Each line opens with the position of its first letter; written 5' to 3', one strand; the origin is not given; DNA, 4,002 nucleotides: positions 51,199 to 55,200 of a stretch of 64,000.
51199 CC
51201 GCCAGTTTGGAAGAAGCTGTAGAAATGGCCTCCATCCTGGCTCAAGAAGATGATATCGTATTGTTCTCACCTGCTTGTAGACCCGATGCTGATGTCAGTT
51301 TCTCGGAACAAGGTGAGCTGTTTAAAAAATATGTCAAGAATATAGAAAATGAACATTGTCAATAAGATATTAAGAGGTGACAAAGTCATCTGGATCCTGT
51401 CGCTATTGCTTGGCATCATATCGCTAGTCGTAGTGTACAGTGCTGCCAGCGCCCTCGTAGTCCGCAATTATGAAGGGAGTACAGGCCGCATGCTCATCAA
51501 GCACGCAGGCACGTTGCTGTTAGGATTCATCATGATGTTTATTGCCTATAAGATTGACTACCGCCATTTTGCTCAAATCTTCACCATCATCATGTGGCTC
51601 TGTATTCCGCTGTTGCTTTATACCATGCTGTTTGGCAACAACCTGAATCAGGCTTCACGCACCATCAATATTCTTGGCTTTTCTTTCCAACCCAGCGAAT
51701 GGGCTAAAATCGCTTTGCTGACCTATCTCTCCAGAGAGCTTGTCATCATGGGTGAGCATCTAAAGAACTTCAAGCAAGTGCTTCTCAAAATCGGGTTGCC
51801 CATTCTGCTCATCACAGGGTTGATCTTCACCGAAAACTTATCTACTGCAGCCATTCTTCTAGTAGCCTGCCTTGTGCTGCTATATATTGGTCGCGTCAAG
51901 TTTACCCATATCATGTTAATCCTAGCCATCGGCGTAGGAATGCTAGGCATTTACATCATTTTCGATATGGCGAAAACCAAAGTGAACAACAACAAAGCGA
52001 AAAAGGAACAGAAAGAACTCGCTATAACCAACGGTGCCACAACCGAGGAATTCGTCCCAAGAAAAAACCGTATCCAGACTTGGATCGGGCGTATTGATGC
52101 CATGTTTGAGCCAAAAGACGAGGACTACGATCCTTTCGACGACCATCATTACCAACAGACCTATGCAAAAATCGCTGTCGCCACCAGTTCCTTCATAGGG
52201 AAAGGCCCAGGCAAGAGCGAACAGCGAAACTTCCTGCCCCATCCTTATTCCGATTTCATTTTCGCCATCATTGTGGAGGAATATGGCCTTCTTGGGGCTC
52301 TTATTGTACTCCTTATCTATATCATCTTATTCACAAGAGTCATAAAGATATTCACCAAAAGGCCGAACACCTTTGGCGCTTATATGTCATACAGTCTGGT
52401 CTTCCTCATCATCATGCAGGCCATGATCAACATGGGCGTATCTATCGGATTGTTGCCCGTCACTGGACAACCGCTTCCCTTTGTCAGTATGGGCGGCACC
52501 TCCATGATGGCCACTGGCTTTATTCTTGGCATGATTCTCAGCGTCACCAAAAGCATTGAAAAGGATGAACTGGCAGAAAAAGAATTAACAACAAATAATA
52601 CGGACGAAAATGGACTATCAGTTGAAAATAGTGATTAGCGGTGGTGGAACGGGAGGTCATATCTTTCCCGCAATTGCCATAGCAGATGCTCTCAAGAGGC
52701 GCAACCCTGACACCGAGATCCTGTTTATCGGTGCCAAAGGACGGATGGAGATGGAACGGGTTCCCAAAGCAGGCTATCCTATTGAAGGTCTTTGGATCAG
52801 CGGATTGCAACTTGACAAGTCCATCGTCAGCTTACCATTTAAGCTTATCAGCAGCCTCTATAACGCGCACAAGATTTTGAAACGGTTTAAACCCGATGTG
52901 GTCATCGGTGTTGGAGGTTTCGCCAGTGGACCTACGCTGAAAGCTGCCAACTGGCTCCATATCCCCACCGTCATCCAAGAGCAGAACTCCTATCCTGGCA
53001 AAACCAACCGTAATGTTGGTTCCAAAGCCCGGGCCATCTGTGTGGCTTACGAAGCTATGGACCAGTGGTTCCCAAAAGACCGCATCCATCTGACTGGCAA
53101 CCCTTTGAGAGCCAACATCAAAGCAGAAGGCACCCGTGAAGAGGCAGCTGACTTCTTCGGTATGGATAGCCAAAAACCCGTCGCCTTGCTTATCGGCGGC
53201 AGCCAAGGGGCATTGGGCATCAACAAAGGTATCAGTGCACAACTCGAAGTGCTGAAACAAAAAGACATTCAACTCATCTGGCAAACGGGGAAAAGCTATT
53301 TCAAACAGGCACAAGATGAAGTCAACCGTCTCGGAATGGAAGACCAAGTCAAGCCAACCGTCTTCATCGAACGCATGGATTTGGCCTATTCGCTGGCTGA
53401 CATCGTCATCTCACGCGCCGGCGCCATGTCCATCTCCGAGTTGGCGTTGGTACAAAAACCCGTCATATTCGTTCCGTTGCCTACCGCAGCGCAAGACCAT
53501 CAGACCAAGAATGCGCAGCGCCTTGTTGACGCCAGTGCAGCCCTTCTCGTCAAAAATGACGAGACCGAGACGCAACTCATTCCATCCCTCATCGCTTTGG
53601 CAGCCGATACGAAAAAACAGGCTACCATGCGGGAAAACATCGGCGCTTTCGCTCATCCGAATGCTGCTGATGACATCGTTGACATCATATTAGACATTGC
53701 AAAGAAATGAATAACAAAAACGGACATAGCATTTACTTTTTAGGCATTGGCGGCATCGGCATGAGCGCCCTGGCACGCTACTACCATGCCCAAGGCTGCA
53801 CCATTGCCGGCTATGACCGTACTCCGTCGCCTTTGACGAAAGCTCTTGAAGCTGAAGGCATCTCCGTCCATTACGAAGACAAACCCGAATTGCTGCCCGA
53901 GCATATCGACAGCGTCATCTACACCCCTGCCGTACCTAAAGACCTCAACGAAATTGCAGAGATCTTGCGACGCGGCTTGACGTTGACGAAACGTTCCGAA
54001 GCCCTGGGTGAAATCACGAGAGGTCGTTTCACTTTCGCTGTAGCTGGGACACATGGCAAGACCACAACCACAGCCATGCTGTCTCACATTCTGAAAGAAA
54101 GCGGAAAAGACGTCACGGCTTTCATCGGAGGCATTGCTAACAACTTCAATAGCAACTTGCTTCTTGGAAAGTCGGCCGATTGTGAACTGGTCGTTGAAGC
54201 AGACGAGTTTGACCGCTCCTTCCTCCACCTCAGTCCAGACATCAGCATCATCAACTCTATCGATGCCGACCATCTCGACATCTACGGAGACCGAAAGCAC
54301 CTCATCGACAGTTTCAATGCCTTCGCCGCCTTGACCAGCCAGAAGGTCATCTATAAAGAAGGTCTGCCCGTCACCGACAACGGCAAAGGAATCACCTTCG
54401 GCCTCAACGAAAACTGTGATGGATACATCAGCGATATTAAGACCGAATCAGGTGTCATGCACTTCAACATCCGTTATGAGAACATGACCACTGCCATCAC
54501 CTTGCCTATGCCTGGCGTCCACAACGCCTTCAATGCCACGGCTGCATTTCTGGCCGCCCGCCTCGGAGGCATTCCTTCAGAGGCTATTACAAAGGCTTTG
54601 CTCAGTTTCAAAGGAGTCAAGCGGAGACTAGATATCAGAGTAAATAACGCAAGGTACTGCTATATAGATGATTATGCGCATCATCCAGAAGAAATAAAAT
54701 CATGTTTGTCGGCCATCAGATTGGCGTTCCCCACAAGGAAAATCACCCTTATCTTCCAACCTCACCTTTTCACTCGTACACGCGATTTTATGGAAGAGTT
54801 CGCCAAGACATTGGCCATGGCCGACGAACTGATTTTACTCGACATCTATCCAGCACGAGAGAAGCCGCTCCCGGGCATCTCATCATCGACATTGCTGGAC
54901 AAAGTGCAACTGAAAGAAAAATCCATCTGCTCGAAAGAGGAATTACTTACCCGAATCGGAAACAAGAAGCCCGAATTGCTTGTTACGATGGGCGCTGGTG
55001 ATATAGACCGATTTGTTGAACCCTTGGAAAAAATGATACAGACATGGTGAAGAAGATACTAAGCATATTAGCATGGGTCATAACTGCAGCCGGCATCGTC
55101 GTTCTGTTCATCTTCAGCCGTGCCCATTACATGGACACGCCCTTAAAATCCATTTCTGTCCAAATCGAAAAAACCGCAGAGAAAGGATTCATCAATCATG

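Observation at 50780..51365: The murD slot of an otherwise complete dcw cluster holds only a degenerate MurD C-terminal domain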

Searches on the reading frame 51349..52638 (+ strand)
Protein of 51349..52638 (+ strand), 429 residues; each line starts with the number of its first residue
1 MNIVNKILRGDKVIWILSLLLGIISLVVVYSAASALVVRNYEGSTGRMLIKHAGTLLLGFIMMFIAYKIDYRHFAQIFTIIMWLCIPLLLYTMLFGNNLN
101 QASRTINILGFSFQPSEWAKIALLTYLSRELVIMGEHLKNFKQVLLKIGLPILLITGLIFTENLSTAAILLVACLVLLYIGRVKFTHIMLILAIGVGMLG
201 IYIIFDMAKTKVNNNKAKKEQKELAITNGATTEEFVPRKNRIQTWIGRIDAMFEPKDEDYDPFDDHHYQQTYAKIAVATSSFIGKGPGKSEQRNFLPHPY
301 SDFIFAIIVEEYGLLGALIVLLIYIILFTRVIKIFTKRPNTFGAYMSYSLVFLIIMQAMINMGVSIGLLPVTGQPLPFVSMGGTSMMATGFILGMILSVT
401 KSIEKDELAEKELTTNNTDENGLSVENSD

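Call 4: search_protein_families(library=pfam, proteins=[window:51349-52638:+], max_evalue=1)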
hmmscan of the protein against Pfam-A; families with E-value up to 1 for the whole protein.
window:51349-52638:+ (429 aa): 3 families
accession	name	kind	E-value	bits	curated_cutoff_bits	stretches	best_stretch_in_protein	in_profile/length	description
PF01098.24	FTSW_RODA_SPOVE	-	1.9e-64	218.3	26.4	1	13-402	3-353/356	Cell cycle protein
PF02453.23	Reticulon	-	0.18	12.2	31.8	1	165-227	12-72/157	Reticulon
PF09679.15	TraQ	-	0.53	11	25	1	147-228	5-83/94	Type-F conjugative transfer system pilin chaperone (TraQ)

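Call 5: search_protein_families(library=ncbifam, proteins=[window:51349-52638:+], max_evalue=1)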
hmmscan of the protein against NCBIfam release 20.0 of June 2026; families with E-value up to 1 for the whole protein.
window:51349-52638:+ (429 aa): 8 families
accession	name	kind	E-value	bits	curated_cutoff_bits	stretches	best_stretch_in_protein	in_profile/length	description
TIGR02614.1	ftsW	equivalog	7.6e-73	245.6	337.5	1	11-401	1-355/357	putative lipid II flippase FtsW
TIGR02210.1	rodA_shape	equivalog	1.5e-62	211.8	336.7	1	11-400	1-353/357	rod shape-determining protein RodA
TIGR02615.1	spoVE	exception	1.6e-54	185.8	448.8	2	263-400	215-353/354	stage V sporulation protein E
NF008060.0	PRK10794.1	equivalog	4.1e-37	128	590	2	258-400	217-360/370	peptidoglycan glycosyltransferase MrdB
NF008042.0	PRK10774.1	equivalog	7.5e-36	124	493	2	246-399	235-388/405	cell division protein FtsW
NF037961.1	RodA_shape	subfamily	1.9e-32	113.1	150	1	14-395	4-403/415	rod shape-determining protein RodA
NF045939.1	MHJ_0274_fam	hypoth_equivalog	0.00015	21.6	80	1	188-240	3-55/165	MHJ_0274 family protein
NF038305.1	HpsJ_fam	subfamily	0.7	9.8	60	0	13-95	11-91/234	HpsJ family protein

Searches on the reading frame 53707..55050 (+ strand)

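Call 4: search_protein_families(library=pfam, proteins=[window:53707-55050:+], max_evalue=1)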
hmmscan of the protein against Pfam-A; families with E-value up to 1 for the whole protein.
window:53707-55050:+ (447 aa): 7 families
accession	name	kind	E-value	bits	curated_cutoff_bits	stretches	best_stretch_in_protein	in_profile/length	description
PF08245.18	Mur_ligase_M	-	2.8e-19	70.3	24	1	112-284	1-200/200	Mur ligase middle domain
PF01225.30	Mur_ligase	-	1.7e-18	67.2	21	1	9-106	2-93/95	Mur ligase family, catalytic domain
PF02875.26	Mur_ligase_C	-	6.2e-15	56.6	28.4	1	306-429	1-125/127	Mur ligase, glutamate ligase domain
PF01656.29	CbiA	-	0.0056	17.1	25.4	1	114-144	8-38/125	CobQ/CobB/MinD/ParA nucleotide binding domain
PF03446.21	NAD_binding_2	-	0.013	15.9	21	1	9-73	2-62/161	NAD binding domain of 6-phosphogluconate dehydrogenase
PF02826.25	2-Hacid_dh_C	-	0.024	14.5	25.1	1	5-65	35-91/178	D-isomer specific 2-hydroxyacid dehydrogenase, NAD binding domain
PF21799.2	MurD-like_N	-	0.045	14.5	27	1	9-92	3-85/88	Mur ligase MurD-like, N-terminal domain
